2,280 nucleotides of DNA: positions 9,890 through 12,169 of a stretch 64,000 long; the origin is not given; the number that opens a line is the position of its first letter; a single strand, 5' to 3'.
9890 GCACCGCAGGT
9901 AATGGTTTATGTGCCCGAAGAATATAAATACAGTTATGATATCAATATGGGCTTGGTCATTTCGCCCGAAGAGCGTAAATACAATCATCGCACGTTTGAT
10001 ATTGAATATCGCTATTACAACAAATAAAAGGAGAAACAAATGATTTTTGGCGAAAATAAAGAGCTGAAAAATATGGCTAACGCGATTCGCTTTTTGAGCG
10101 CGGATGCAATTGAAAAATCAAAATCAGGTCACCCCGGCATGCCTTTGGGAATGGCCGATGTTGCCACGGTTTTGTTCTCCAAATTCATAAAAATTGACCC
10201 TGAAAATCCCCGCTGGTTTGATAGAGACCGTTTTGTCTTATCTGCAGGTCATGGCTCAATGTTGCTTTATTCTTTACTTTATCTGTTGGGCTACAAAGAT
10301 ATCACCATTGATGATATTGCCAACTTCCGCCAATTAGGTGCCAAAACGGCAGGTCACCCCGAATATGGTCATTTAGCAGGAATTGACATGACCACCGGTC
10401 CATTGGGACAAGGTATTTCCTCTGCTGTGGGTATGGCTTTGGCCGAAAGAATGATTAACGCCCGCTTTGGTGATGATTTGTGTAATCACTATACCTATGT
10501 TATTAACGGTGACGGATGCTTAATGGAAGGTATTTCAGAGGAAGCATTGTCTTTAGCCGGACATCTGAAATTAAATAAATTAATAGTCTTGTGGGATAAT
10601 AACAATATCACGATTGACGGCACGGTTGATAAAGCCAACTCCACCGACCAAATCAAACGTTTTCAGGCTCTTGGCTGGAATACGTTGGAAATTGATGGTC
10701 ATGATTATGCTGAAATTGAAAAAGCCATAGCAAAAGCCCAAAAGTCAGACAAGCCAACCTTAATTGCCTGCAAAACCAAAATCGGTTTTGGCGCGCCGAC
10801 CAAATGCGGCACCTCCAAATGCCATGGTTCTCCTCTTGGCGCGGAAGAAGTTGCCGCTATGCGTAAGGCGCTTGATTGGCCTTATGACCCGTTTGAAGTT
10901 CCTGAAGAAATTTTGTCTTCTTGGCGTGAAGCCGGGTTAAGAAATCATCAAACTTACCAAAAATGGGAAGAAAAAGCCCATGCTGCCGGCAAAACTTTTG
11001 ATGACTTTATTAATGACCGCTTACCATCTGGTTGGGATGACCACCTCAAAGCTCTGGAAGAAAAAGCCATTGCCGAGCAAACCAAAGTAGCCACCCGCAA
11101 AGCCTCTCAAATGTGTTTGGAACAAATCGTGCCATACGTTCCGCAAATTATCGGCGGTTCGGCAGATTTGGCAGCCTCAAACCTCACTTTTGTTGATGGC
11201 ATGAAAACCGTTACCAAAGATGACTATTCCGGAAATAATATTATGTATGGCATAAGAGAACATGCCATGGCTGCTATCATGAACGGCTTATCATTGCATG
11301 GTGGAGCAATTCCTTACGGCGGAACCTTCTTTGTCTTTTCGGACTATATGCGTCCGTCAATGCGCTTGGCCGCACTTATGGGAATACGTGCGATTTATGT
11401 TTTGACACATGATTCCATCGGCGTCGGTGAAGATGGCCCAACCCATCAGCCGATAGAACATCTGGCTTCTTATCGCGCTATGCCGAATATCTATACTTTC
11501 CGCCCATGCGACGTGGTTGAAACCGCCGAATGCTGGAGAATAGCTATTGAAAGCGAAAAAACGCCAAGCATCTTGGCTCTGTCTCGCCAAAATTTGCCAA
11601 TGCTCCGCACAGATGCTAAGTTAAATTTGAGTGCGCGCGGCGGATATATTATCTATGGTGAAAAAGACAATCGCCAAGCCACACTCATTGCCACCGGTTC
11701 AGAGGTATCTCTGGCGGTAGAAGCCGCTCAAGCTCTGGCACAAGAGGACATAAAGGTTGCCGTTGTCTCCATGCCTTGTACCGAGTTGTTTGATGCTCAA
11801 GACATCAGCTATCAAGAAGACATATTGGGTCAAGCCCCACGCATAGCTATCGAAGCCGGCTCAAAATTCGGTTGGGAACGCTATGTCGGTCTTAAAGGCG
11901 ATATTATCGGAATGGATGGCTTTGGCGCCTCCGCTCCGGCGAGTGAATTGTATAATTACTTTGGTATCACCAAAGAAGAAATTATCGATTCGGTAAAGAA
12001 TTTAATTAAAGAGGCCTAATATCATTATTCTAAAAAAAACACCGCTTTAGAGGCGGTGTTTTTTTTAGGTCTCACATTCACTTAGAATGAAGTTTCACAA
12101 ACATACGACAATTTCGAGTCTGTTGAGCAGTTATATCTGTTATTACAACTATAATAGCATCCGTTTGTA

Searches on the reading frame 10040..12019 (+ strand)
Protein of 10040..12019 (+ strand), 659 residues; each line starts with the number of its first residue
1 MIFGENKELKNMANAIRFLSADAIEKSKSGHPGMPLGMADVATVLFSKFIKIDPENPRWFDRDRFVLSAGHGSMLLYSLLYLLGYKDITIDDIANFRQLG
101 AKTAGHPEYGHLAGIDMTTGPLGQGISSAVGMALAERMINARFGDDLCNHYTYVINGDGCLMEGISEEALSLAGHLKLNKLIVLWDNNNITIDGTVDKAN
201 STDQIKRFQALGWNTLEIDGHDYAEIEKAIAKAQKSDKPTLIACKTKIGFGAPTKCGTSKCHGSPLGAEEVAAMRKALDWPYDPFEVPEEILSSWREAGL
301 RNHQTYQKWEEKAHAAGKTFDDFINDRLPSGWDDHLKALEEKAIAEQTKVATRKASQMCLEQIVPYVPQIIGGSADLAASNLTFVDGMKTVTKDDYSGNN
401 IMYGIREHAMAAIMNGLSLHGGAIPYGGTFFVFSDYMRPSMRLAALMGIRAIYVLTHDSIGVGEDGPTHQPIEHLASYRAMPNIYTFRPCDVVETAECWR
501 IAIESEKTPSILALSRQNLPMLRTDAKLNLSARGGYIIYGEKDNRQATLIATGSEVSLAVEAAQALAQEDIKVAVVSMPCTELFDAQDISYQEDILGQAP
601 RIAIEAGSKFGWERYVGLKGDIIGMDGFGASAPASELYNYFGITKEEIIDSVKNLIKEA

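Call 22: find_encoding_contigs(protein=window:10040-12019:+, flank=10000, max_places=1)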
Protein window:10040-12019:+ (659 aa): 5 contigs read that carry it; 1 place shown.
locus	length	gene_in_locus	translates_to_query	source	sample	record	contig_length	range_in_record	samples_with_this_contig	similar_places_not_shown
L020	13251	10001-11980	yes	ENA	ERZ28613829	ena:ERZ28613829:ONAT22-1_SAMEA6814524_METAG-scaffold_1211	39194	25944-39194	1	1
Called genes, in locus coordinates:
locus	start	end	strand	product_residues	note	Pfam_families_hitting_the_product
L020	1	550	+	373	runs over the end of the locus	-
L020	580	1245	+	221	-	PF07603:Lcl_C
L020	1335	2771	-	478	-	PF00071:Ras (weak), PF01926:MMR_HSR1, PF02421:FeoB_N, PF00009:GTP_EFTU, PF01926:MMR_HSR1, PF02421:FeoB_N, PF04548:AIG1, PF14714:KH_dom-like, +10 more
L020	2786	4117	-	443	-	PF25293:Beta-prop_EMC1_N (faint), PF01011:PQQ (faint), PF13570:Beta-prop_ACSF4, PF13360:PQQ_2, PF23727:Beta-prop_FAM234A_B (faint), PF13570:Beta-prop_ACSF4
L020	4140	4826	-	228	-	PF10858:DUF2659 (weak), PF09976:TPR_21, PF13428:TPR_14 (faint), PF14559:TPR_19 (faint)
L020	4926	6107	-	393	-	-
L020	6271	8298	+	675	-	PF00989:PAS (weak), PF13426:PAS_9, PF00990:GGDEF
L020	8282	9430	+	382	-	PF05958:tRNA_U5-meth_tr, PF05175:MTS (weak), PF13847:Methyltransf_31 (weak)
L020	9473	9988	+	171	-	-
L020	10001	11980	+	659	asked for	PF00456:Transketolase_N, PF13292:DXP_synthase_N (weak), PF00676:E1_dh (weak), PF02775:TPP_enzyme_C (faint), PF02779:Transket_pyr, PF22613:Transketolase_C_1, PF02780:Transketolase_C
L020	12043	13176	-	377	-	-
